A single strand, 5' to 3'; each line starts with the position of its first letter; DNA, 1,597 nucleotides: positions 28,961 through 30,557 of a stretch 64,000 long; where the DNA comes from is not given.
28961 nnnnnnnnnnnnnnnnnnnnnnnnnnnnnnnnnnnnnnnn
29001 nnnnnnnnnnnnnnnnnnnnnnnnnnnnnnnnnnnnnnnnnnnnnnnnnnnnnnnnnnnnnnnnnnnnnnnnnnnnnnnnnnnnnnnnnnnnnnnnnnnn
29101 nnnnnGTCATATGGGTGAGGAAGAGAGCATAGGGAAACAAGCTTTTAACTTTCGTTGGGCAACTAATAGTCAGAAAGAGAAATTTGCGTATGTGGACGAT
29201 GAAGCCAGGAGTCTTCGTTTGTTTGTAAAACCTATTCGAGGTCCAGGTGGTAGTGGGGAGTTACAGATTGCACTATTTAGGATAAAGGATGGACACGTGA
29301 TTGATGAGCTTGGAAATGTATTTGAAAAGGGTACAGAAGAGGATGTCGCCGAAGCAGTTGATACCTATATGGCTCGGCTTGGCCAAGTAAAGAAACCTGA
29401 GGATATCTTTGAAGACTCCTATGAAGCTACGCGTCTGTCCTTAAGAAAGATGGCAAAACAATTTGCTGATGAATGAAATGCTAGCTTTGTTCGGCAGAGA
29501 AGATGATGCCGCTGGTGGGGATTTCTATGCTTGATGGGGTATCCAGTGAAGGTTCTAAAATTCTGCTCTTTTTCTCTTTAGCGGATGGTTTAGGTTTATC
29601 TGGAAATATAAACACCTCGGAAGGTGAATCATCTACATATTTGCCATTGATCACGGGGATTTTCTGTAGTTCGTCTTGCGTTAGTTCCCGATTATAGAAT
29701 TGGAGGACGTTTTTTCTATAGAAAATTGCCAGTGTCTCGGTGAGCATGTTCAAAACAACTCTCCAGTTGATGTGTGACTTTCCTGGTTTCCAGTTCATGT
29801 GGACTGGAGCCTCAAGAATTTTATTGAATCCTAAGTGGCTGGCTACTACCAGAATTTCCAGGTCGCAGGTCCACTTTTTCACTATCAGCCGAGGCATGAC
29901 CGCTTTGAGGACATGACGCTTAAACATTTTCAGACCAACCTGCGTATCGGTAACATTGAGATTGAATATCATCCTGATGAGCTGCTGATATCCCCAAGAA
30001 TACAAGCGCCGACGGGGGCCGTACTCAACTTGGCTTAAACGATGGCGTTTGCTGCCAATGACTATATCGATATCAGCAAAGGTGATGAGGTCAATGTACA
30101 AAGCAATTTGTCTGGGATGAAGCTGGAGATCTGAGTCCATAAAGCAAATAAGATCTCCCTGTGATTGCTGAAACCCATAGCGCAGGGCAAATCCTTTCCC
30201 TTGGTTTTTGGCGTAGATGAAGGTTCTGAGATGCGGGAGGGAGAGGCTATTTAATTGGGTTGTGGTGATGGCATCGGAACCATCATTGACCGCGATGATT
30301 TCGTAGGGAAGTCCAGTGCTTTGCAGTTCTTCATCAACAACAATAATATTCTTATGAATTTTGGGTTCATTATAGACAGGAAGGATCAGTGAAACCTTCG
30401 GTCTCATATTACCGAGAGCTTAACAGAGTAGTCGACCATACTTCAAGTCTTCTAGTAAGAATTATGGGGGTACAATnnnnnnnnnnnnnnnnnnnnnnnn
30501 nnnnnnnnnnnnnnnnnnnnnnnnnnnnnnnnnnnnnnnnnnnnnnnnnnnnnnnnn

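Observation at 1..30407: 30-kb AT-rich glycosylation island with heavy methyltransferase content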

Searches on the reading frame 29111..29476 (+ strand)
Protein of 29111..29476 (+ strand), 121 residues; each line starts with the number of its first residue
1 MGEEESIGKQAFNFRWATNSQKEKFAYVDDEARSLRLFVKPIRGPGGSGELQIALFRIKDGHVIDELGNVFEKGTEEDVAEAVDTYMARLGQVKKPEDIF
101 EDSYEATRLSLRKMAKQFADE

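Call 7: search_protein_families(library=pfam, proteins=[window:29111-29476:+], max_evalue=0.01)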
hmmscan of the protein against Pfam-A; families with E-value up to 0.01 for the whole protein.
window:29111-29476:+ (121 aa): 0 families

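Call 21: search_protein_families(library=ncbifam, proteins=[window:29111-29476:+], max_evalue=0.01)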
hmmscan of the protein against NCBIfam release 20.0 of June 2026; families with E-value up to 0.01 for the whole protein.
window:29111-29476:+ (121 aa): 0 families

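Call 30: search_protein_families(library=pfam, proteins=[window:29111-29476:+], max_evalue=5)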
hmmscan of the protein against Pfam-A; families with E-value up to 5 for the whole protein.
window:29111-29476:+ (121 aa): 0 families
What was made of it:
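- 29111..29476 (+): 121-aa hydrophilic ORF of unknown function. No Pfam or NCBIfam match (calls 7, 21, 30).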

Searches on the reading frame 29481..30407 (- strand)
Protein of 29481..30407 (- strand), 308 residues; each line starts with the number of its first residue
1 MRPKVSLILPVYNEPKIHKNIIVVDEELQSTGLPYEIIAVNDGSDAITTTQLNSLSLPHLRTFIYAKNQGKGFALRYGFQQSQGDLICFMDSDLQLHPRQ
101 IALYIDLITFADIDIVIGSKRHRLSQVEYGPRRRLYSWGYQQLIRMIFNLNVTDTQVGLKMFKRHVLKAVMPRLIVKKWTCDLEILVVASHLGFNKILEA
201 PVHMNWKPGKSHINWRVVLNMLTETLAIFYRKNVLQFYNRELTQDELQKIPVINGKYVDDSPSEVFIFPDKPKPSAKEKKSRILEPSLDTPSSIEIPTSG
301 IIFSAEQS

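Call 7: search_protein_families(library=pfam, proteins=[window:29481-30407:-], max_evalue=0.01)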
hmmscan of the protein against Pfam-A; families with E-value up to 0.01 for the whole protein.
window:29481-30407:- (308 aa): 3 families
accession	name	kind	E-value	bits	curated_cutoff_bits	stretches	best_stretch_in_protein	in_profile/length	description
PF00535.33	Glycos_transf_2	-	3.9e-21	76.2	23.3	1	6-169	1-166/168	Glycosyl transferase family 2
PF13641.12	Glyco_tranf_2_3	-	0.0014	19.1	27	1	3-124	1-127/230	Glycosyltransferase like family 2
PF10111.15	Glyco_tranf_2_2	-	0.0017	18.3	27.3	1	7-114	2-112/276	Glycosyltransferase like family 2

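Call 21: search_protein_families(library=ncbifam, proteins=[window:29481-30407:-], max_evalue=0.01)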
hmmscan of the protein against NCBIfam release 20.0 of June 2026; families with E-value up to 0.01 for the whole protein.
window:29481-30407:- (308 aa): 15 families
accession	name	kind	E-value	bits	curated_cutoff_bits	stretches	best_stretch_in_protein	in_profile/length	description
NF047588.1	GlcsyltransPgfSStrep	equivalog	1.5e-14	53.9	500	1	4-172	2-169/308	glycosyltransferase PgfS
NF007986.1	PRK10714.1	equivalog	1.1e-13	50.9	529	1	4-171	7-173/316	undecaprenyl-phosphate 4-deoxy-4-formamido-L-arabinose transferase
TIGR03937.1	PgaC_IcaA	equivalog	5.1e-13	48.8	422.3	1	3-106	45-148/407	poly-beta-1,6-N-acetyl-D-glucosamine synthase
NF041875.1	EPS_EpsD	equivalog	2.9e-10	40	370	1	5-119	1-115/325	exopolysaccharide biosynthesis glycosyltransferase EpsD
NF058614.1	PPMAGASynPpgS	equivalog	3.6e-10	39.6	370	1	5-170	2-165/226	polyprenyl-phospho-N-acetylgalactosaminyl synthase PpgS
NF007482.0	PRK10073.1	equivalog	2.1e-09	36.9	423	1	3-116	6-118/334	glycosyltransferase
NF010496.0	PRK13915.1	equivalog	2.2e-08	33.6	262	1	4-117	32-152/307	glucosyl-3-phosphoglycerate synthase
TIGR04182.1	glyco_TIGR04182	equivalog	1.2e-07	31.4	325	1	5-215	2-201/293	S-layer glycoprotein N-glycosyltransferase AglJ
TIGR04283.1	glyco_like_mftF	equivalog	1.7e-07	31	182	1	5-101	1-90/221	TIGR04283 family arsenosugar biosynthesis glycosyltransferase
TIGR03965.1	mycofact_glyco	equivalog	3e-07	29.7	280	1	3-99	74-170/467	mycofactocin biosynthesis glycosyltransferase MftF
NF047683.1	TeichurnBiosyTuaG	equivalog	7.5e-07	29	400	1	2-104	5-107/252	teichuronic acid biosynthesis protein TuaG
NF038302.1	EPS_HpsE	equivalog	0.00025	20.1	300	1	6-95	4-98/307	hormogonium polysaccharide biosynthesis glycosyltransferase HpsE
NF038299.1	EPS_HpsN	equivalog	0.00027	20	425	1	3-127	1-126/317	hormogonium polysaccharide biosynthesis glycosyltransferase HpsN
TIGR03111.1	glyc2_xrt_Gpos1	hypoth_equivalog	0.00058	18.8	363.95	1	3-102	49-150/439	TIGR03111 family XrtG-associated glycosyltransferase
TIGR04242.1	nodulat_NodC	equivalog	0.0019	17.2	550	1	2-104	47-152/395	chitooligosaccharide synthase NodC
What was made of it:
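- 29481..30407 (-): GT2 resembling polyprenyl-phosphate sugar synthases. Best NCBIfam matches are PgfS, ArnC-type and PpgS, all far below their cut-offs (call 21).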
